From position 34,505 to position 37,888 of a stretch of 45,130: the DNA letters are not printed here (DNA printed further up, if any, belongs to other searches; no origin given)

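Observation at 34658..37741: Tail fiber whose chaperone-like domain has Cys where the autocleavage Ser is expected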

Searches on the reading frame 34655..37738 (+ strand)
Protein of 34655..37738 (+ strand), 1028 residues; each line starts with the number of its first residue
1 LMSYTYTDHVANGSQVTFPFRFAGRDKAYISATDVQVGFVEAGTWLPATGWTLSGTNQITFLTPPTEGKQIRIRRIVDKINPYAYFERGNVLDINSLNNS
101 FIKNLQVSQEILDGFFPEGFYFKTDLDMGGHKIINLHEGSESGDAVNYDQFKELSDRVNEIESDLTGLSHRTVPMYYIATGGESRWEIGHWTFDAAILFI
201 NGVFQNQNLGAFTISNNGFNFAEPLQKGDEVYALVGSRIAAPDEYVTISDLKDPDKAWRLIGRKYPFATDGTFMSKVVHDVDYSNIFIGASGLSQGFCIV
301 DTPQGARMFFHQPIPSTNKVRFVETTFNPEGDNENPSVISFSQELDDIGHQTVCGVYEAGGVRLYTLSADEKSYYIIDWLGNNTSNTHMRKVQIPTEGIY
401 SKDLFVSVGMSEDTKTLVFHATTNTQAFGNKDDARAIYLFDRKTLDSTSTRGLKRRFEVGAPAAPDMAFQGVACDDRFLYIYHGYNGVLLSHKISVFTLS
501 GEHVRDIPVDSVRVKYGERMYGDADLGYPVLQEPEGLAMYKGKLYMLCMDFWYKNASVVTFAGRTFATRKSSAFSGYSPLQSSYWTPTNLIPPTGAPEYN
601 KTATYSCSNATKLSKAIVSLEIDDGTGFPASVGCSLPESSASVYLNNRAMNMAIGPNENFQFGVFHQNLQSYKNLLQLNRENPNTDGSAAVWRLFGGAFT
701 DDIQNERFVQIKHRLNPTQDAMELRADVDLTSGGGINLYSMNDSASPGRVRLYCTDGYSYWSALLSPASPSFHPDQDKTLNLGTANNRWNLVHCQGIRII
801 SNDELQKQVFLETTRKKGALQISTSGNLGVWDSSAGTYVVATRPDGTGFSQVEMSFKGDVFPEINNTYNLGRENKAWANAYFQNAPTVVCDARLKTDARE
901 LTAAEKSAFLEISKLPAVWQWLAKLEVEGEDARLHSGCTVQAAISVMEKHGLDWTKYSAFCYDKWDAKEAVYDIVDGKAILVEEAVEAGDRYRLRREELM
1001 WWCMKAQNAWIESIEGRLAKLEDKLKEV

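Call 3: search_protein_families(library=pfam, proteins=[window:34655-37738:+], max_evalue=1)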
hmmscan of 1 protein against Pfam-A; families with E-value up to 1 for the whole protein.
window:34655-37738:+ (1028 aa): 4 families
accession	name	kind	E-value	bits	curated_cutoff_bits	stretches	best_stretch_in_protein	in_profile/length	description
PF13884.11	Peptidase_S74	-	1.1e-08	35.6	22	1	890-952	1-58/58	Chaperone of endosialidase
PF03906.20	Phage_T7_tail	-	1.5e-08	34.9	25.2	1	3-152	5-149/157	Phage T7 tail fibre protein, N-terminal domain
PF05662.19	YadA_stalk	-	0.00025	21.8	28.4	1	132-164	1-33/43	Coiled stalk of trimeric autotransporter adhesin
PF21311.3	Phage_RBD_prop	-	0.0098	16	23.7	1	344-541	41-228/255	Phage 5-bladed beta propeller receptor binding platform domain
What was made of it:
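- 35477..36376 (+): Five-bladed beta-propeller (about aa 274-573), the probable receptor-binding platform. Pfam PF21311 is below its cut-off (call 3).
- On Phage 5-bladed beta-propeller receptor-binding platform (PF21311; phi11 Gp45-like): 16 bits against a cut-off of 23.7 (call 3).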

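Call 5: search_solved_structures(query=window:34655-37738:+, max_evalue=1, show_alignments=3)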
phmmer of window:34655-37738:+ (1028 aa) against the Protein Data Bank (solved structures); distinct sequences matched with E-value up to 1: 13.
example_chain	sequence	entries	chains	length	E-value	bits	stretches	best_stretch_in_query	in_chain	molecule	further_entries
7y22_e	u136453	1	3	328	1.2e-57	199.2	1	2-243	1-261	tail adaptor protein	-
4uw8_A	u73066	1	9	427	7.5e-23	83.9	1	817-1018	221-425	L-SHAPED TAIL FIBER PROTEIN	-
7y5s_A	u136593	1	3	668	3.1e-19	72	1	862-1017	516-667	phage tail fiber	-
9vvr_A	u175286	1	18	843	8.3e-18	67.2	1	846-1001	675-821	Tail spike protein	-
6eu4_A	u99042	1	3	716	1.1e-16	63.5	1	855-968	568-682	Tail spike protein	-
8es4_G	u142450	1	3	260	1.5e-15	59.8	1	56-249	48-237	Gp44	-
8vbx_R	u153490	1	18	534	7.6e-10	40.9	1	47-251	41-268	Tail fiber (gp47)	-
3gud_A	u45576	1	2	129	1.6e-09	39.8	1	919-1010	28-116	Neck appendage protein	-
9k4a_A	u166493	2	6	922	3.3e-07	32.1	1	191-257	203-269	Depolymerase, capsule K1-specific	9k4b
3gw6_A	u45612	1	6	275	3.8e-07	31.9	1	857-968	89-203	Endo-N-acetylneuraminidase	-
23sh_r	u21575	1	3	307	0.00022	22.8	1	47-249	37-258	tail fiber gp9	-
8dsp_C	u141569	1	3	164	0.0066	17.9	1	19-155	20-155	Tail fiber protein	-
8e4g_O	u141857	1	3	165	0.0073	17.8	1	19-155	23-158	Tail fiber protein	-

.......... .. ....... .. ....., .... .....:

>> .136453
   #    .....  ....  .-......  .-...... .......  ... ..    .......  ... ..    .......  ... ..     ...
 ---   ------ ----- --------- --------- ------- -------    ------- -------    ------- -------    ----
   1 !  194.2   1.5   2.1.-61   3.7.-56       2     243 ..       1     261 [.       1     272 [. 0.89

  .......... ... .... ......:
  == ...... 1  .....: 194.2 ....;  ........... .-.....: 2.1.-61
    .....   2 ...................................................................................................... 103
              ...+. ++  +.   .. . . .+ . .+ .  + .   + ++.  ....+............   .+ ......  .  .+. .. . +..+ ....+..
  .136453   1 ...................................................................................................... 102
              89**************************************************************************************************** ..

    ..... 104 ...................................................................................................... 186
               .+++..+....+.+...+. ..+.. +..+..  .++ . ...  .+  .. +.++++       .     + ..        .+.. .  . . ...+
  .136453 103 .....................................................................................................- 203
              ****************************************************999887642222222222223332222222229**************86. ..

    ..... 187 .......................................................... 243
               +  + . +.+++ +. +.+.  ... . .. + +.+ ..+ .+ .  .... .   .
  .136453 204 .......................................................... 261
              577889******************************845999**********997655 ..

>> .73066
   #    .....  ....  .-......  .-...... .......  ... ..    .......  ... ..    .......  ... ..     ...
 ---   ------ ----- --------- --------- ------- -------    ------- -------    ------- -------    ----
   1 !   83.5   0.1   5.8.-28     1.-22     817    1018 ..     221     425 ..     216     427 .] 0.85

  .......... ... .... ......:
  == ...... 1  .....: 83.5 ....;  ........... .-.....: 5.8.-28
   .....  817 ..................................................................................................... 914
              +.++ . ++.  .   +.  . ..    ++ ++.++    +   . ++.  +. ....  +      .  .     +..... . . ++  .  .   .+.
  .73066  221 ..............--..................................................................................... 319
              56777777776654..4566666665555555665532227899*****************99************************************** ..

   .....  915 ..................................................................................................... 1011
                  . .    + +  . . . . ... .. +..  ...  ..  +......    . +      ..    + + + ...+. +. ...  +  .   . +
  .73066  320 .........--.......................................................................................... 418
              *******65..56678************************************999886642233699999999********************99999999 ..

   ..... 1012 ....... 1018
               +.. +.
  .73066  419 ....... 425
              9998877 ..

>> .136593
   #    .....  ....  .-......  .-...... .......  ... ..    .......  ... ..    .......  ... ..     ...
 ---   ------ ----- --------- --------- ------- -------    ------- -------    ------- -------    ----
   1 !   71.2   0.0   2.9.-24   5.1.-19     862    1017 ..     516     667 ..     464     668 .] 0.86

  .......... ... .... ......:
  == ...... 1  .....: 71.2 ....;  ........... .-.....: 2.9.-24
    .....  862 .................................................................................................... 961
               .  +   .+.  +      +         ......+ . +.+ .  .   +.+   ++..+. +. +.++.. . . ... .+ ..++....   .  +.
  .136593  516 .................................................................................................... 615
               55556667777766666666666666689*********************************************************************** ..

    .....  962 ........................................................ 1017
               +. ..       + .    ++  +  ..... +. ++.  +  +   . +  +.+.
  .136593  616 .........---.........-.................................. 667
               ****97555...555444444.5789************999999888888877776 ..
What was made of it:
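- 34658..35386 (+): N-terminal anchor plus adaptor/branching region (aa 1-243): T7 gp17-type tail attachment. Pfam PF03906 aa 3-152, E 1.5e-8 (call 3); aa 2-243 match PDB 7y22_e 'tail adaptor protein', E 1.2e-57 (call 5).
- On Phage T7 gp17-type tail fibre N-terminal domain (PF03906): E 1.5e-8, 34.9 bits against a cut-off of 25.2, aa 3-152 (call 3). aa 2-243 match the 7y22_e tail adaptor protein, E 1.2e-57 (call 5).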

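Call 81: search_protein_families(library=phrogs, proteins=[window:34658-37738:+], max_evalue=0.00001)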
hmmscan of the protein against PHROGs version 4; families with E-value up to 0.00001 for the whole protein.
window:34658-37738:+ (1027 aa): 17 families
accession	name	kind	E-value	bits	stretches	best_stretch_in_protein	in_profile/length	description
phrog_19921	-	tail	2.8e-281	937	2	272-972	170-863/952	tail spike protein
phrog_2710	-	tail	2e-87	295.4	1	1-249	8-264/781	tail fiber protein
phrog_23437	-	tail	2.3e-39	136.5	1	859-1024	122-272/275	tail protein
phrog_7121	-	tail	1.2e-37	130.5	1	855-1023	763-926/927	tail fiber protein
phrog_15695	-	tail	6.5e-35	121.2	1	847-972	1082-1207/1284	tail fiber protein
phrog_1171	-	tail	3.4e-34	119.4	1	852-1023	769-954/954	tail spike protein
phrog_14895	-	tail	2.4e-27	96.7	1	834-1018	452-628/632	tail spike protein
phrog_24369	-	tail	8.2e-24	84.3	1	816-1017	1190-1394/1396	tail fiber protein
phrog_38424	-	unknown function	1.1e-22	81.5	1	858-983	309-433/488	-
phrog_24159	-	tail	1e-20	74.6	1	855-1024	806-970/972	tail fiber protein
phrog_11393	-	tail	1.1e-19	71.5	1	46-251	37-245/538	tail fiber protein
phrog_16355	-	unknown function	1.6e-18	67.6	1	317-671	266-634/799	-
phrog_28871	-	unknown function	2.7e-14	52.9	1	822-929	676-793/946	-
phrog_17635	-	tail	4.9e-12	45.9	1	857-999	571-708/721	tail fiber protein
phrog_13481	-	tail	2.2e-09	37.8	1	2-114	19-135/596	tail fiber protein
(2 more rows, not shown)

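Call 88: list_cluster_members(proteins=[P0171, P0074, P0230, window:34658-37738:+, P0023])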
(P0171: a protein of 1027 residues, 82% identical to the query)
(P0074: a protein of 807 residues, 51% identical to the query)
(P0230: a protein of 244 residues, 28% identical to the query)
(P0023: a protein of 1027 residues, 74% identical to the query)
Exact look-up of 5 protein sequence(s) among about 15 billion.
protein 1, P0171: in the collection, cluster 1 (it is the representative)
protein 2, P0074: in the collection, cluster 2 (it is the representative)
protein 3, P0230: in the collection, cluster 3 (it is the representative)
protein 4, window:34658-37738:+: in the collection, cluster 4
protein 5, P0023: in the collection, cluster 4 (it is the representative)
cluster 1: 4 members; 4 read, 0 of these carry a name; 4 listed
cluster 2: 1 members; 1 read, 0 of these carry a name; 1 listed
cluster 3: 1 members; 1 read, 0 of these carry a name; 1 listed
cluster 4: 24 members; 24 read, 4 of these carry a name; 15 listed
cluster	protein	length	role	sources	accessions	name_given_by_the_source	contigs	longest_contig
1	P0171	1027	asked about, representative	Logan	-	-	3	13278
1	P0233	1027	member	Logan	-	-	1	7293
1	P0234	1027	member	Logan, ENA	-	-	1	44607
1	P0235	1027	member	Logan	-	-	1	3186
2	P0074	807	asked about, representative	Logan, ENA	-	-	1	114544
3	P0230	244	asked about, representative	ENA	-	-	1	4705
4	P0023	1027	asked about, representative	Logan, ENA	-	-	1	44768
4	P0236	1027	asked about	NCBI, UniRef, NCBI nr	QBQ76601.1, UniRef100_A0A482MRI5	tail fiber protein [Escherichia phage vB_EcoP_R4596] | Tail fiber protein n=1 Tax=Escherichia phage vB_EcoP_R4596 TaxID=2508204 ...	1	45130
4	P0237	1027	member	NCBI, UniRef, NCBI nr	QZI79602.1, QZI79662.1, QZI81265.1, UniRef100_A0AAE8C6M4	hypothetical protein G3A1_036 [Escherichia phage vB_EcoP-G3A1] | Tail fiber protein n=1 Tax=Escherichia phage vB_EcoP-101117UKE2 TaxID=2865796 ... | hypothetical protein 101117UKE2_036 [Escherichia phage vB_EcoP-101117UKE2]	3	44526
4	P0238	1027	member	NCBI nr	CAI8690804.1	hypothetical protein FCJLANJD_00018 [Escherichia phage vB_EcoP-CC1]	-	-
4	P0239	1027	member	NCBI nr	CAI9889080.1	hypothetical protein LIHBEBCN_00031 [Escherichia phage vB_EcoP-CC2]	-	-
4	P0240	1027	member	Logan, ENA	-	-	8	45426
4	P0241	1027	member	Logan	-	-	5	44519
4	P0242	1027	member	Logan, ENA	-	-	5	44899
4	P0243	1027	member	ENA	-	-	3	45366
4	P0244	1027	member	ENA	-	-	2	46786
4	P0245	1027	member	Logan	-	-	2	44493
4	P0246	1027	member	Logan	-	-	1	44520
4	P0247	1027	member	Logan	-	-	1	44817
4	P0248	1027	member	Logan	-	-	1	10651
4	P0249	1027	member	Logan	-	-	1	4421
